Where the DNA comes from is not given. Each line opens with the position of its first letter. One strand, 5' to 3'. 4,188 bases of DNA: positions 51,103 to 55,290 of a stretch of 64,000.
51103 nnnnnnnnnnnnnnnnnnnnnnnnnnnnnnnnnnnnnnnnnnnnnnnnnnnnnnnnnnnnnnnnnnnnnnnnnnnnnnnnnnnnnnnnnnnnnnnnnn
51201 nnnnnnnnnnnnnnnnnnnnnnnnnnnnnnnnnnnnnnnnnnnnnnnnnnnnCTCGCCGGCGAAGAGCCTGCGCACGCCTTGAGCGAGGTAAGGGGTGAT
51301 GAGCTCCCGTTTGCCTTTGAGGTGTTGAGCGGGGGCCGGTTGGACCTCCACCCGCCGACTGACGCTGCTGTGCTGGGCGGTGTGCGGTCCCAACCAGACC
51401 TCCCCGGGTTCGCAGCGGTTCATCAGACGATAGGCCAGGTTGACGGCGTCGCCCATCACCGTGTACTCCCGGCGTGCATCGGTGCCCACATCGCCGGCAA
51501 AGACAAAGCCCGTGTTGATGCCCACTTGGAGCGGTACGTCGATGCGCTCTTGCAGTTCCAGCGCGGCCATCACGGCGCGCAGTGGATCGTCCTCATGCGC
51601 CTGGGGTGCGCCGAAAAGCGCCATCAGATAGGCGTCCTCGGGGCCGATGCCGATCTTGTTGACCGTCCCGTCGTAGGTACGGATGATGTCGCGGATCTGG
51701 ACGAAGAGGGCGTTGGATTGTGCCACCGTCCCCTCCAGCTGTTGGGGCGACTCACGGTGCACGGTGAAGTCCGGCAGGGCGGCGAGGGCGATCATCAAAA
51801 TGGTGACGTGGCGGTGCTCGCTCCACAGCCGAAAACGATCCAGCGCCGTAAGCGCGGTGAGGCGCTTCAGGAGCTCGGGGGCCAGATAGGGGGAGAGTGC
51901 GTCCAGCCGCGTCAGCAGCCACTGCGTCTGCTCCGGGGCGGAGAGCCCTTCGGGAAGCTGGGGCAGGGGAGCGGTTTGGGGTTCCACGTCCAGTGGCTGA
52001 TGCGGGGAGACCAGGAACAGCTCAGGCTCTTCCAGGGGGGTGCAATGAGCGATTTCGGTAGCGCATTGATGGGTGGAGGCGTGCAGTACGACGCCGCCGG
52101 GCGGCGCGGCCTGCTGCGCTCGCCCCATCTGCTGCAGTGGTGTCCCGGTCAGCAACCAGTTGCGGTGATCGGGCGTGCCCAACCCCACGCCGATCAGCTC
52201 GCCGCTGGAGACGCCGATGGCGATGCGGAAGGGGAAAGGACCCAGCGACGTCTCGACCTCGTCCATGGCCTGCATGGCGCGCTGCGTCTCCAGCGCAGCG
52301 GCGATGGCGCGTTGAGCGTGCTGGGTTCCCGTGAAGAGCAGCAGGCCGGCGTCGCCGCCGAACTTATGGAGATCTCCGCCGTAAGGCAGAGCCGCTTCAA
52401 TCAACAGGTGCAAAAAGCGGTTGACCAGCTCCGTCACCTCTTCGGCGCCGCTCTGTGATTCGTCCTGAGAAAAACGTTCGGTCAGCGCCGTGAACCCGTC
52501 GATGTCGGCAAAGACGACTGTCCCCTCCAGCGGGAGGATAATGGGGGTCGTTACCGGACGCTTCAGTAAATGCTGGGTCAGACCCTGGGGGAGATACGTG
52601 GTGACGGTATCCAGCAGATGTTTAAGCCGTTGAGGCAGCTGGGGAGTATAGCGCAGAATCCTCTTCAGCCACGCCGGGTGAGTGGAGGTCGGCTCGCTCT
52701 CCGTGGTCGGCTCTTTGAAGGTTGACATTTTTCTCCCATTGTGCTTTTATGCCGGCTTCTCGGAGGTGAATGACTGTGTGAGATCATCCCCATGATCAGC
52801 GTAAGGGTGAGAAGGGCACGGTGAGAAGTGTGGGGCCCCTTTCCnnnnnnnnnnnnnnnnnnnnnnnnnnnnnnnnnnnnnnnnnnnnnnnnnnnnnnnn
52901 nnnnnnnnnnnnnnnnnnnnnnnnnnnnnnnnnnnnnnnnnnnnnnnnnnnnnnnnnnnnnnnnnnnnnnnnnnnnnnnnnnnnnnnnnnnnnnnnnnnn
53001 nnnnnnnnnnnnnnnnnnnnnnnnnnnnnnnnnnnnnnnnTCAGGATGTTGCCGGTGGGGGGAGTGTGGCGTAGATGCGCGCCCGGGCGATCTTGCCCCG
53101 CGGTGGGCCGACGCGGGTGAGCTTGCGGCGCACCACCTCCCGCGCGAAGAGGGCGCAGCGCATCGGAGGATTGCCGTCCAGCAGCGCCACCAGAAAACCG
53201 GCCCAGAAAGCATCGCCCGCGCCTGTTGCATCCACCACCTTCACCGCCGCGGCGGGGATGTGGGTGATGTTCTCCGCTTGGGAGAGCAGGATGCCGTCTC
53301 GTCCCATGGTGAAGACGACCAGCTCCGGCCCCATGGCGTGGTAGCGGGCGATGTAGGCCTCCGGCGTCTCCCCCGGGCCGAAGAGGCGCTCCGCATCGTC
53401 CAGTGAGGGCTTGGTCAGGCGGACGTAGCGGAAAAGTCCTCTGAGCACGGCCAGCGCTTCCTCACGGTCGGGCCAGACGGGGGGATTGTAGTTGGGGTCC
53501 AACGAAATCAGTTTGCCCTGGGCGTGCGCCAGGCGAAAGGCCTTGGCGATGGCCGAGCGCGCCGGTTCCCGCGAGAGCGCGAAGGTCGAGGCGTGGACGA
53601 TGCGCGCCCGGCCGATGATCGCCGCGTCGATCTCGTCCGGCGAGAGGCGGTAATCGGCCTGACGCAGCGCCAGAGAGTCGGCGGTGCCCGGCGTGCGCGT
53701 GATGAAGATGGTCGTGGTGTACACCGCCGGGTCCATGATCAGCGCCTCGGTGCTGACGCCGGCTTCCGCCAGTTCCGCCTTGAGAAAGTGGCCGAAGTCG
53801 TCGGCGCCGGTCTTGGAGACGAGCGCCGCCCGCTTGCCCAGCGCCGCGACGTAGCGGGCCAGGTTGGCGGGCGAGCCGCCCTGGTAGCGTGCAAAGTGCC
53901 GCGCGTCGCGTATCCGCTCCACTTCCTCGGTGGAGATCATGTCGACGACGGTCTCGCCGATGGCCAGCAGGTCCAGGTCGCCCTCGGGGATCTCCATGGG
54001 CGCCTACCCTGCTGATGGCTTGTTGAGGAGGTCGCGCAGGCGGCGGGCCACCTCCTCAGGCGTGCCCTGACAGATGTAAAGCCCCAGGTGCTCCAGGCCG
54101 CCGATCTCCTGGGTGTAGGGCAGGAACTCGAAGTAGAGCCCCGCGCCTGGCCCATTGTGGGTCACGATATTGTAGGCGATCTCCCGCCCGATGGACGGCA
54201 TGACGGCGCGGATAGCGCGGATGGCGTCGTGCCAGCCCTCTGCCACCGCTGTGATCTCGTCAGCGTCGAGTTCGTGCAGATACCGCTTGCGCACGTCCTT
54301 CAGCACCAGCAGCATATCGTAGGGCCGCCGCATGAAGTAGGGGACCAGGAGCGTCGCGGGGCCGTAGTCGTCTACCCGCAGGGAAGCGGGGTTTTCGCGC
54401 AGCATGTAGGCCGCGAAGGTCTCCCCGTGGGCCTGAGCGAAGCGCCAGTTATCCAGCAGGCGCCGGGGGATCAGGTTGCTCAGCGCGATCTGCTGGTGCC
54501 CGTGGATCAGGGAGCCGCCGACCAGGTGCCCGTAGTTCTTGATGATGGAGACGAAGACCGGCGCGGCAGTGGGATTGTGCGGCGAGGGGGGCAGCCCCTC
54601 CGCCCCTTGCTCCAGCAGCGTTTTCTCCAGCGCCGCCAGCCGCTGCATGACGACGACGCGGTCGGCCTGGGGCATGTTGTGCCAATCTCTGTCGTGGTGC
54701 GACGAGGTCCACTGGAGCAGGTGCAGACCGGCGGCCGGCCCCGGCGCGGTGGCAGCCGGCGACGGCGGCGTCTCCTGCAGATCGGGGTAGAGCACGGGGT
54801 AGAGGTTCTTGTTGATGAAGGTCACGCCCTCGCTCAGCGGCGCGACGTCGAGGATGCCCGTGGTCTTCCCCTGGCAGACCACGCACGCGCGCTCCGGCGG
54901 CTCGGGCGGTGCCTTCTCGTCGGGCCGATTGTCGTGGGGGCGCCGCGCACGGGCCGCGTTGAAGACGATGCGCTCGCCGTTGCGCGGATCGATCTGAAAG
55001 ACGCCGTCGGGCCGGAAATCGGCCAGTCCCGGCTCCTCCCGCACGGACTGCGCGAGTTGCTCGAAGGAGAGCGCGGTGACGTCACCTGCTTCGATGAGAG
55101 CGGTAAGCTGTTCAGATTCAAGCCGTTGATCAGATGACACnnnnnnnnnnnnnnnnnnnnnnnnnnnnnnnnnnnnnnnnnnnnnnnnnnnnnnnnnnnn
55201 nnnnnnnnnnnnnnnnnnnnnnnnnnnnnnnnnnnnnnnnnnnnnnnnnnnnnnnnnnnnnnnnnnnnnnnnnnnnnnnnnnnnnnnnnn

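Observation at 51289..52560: The two tandem cyclase domains carry complementary half-sets of catalytic residues (intramolecular C1/C2-like pseudo-heterodimer)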

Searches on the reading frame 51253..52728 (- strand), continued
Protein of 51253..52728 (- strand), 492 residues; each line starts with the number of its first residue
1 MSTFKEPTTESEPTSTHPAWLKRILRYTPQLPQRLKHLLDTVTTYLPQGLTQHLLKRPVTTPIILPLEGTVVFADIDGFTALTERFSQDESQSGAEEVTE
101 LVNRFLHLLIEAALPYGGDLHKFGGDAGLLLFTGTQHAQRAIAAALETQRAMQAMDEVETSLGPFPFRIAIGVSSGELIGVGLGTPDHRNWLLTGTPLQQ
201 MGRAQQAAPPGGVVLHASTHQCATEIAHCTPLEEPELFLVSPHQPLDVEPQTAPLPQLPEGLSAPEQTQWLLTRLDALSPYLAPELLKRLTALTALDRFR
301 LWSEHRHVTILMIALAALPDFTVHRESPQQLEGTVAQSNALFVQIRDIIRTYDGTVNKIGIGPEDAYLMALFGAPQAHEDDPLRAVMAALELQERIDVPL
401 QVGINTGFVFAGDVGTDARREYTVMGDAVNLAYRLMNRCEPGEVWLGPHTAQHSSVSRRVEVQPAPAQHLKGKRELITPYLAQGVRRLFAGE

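Call 57: find_encoding_contigs(protein=P0001, flank=10000, max_places=2)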
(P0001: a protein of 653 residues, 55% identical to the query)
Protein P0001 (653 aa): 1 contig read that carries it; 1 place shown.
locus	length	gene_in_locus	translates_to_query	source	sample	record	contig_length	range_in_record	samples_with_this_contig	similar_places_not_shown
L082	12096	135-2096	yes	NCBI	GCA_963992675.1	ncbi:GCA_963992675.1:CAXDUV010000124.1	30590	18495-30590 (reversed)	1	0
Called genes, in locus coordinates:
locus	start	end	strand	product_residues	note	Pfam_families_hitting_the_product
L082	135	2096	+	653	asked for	PF00211:Guanylate_cyc, PF13191:AAA_16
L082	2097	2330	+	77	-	-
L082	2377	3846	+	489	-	-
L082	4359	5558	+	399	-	PF02608:Bmp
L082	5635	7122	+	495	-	PF00005:ABC_tran, PF13304:AAA_21 (faint), PF00005:ABC_tran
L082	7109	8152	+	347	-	PF02653:BPD_transp_2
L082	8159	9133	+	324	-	PF02653:BPD_transp_2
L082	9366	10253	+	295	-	PF12706:Lactamase_B_2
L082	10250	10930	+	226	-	PF03807:F420_oxidored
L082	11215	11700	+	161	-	PF01996:F420_ligase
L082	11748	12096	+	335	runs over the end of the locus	PF00296:Bac_luciferase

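Call 58: find_encoding_contigs(protein=P0008, flank=10000, max_places=2)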
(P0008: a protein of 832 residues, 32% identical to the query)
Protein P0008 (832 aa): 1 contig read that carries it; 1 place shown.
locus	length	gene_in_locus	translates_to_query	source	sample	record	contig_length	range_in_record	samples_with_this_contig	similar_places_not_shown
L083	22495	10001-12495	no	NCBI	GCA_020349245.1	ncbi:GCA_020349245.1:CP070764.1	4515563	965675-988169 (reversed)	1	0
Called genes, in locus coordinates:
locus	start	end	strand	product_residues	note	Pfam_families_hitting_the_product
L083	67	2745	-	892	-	PF25873:WHD_MalT, PF07719:TPR_2 (faint), PF13424:TPR_12 (faint), PF13176:TPR_7 (faint), PF17874:TPR_MalT, PF00515:TPR_1 (faint), PF00196:GerE, PF08281:Sigma70_r4_2 (weak), +1 more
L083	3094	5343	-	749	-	PF01490:Aa_trans, PF03222:Trp_Tyr_perm (weak)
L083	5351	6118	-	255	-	PF00027:cNMP_binding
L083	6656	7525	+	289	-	PF02645:DegV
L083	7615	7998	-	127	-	PF00027:cNMP_binding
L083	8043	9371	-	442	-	-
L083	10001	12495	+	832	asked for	PF00211:Guanylate_cyc, PF13191:AAA_16, PF13401:AAA_22 (faint)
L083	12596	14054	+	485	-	PF00496:SBP_bac_5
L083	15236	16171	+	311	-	PF08240:ADH_N, PF00107:ADH_zinc_N, PF13602:ADH_zinc_N_2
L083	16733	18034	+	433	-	-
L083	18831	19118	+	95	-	PF08803:ydhR (weak)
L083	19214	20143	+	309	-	PF00753:Lactamase_B, PF12706:Lactamase_B_2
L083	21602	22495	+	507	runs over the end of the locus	-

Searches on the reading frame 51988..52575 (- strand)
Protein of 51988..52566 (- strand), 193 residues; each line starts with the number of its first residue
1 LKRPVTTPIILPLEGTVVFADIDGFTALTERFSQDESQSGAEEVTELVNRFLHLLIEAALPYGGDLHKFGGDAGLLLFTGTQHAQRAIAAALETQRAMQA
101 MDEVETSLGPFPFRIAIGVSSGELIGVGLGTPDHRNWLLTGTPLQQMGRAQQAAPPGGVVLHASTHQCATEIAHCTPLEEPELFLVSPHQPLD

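Call 6: search_solved_structures(query=window:51988-52566:-, max_evalue=1, show_alignments=4)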
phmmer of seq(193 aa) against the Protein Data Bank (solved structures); distinct sequences matched with E-value up to 1: 25.
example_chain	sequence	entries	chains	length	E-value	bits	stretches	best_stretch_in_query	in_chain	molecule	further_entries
4oya_A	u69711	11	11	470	4.3e-17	65.7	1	11-167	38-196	Adenylate cyclase type 10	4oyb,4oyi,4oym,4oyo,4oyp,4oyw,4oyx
4cm2_A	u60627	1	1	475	4.4e-17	65.7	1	11-167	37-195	ADENYLATE CYCLASE TYPE 10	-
4clf_A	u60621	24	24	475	4.4e-17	65.7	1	11-167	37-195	ADENYLATE CYCLASE TYPE 10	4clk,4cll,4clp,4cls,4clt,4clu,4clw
4cm0_A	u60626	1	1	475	4.5e-17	65.7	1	11-167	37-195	SOLUBLE ADENYLYL CYCLASE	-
2w01_A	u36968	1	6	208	1.1e-11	48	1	16-175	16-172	ADENYLATE CYCLASE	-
3r5g_A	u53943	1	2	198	1.7e-11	47.5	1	16-176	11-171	CyaB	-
6fht_A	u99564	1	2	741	2.1e-11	47.2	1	16-174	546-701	Bacteriophytochrome,Adenylate cyclase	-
5mbg_A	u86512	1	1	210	6e-06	29.4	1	14-149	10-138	Beta subunit of photoactivated adenylyl cyclase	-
1wc0_A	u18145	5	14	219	8.1e-06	29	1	16-167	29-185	ADENYLATE CYCLASE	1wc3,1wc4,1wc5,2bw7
1wc1_A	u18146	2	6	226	8.5e-06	28.9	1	16-167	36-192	ADENYLATE CYCLASE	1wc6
5mbh_A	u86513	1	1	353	1.3e-05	28.3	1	13-148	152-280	Beta subunit of photoactivated adenylyl cyclase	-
5mbj_A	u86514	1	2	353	1.3e-05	28.3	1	13-148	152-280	Beta subunit of photoactivated adenylyl cyclase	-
5mbk_A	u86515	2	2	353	1.3e-05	28.3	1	13-148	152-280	Beta subunit of photoactivated adenylyl cyclase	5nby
5m27_A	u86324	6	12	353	1.3e-05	28.3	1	13-148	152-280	Beta subunit of photoactivated adenylyl cyclase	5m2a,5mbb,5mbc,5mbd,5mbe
5x4t_A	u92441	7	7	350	0.00029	23.9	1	14-150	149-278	Photoactivated adenylyl cyclase | Family 3 adenylate cyclase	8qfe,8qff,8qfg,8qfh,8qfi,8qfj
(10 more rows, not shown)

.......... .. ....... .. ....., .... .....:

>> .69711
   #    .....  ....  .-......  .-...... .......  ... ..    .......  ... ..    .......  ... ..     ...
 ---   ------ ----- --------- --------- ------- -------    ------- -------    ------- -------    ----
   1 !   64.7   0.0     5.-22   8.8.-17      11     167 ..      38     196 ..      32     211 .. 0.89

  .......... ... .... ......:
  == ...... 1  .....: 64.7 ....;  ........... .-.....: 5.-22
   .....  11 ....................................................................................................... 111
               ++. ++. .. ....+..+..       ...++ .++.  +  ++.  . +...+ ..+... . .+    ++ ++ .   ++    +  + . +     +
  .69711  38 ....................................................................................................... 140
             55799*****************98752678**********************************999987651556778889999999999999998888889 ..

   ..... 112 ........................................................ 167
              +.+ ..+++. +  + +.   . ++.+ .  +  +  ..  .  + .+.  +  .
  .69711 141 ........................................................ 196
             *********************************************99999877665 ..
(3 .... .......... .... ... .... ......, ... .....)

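Call 48: search_protein_families(library=pfam, proteins=[window:51997-52575:-], max_evalue=0.01)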
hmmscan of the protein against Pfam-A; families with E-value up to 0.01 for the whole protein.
window:51997-52575:- (193 aa): 1 family
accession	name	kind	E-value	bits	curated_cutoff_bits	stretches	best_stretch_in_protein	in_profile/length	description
PF00211.25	Guanylate_cyc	-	3.8e-05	23.8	21.9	1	19-173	10-156/183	Adenylate and Guanylate cyclase catalytic domain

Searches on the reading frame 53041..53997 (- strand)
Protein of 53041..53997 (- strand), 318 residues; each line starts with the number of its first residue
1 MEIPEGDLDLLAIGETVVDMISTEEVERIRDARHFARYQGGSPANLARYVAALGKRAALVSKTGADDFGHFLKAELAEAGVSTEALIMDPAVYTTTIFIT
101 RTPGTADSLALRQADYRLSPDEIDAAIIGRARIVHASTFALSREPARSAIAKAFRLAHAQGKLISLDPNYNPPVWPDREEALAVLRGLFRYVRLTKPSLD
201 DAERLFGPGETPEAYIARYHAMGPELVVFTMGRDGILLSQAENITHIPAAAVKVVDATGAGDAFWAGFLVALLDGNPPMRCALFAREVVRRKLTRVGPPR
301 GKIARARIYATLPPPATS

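Call 27: search_protein_families(library=pfam, proteins=[window:53041-53997:-], max_evalue=0.0001)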
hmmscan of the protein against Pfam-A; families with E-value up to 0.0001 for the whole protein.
window:53041-53997:- (318 aa): 1 family
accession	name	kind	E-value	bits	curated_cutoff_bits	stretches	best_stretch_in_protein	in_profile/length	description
PF00294.29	PfkB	-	1.6e-52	179.2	25.8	1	9-288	3-285/302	pfkB family carbohydrate kinase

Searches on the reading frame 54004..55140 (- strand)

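Call 27: search_protein_families(library=pfam, proteins=[window:54004-55140:-], max_evalue=0.0001)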
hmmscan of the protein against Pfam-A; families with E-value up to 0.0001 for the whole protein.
window:54004-55140:- (378 aa): 0 families

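Call 55: search_protein_families(library=ncbifam, proteins=[window:54004-55140:-], max_evalue=1)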
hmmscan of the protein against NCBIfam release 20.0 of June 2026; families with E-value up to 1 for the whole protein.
window:54004-55140:- (378 aa): 2 families
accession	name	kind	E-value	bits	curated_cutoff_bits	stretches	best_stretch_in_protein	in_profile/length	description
NF008724.0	PRK11720.1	equivalog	2.3e-08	33.5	448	1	51-300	15-256/348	UDP-glucose--hexose-1-phosphate uridylyltransferase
TIGR00209.1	galT_1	equivalog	4.9e-05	22.5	102.1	1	52-286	17-244/349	galactose-1-phosphate uridylyltransferase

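Call 65: search_protein_families(library=padloc, proteins=[window:54004-55140:-], max_evalue=0.01)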
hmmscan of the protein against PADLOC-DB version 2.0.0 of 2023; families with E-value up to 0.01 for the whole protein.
window:54004-55140:- (378 aa): 0 families
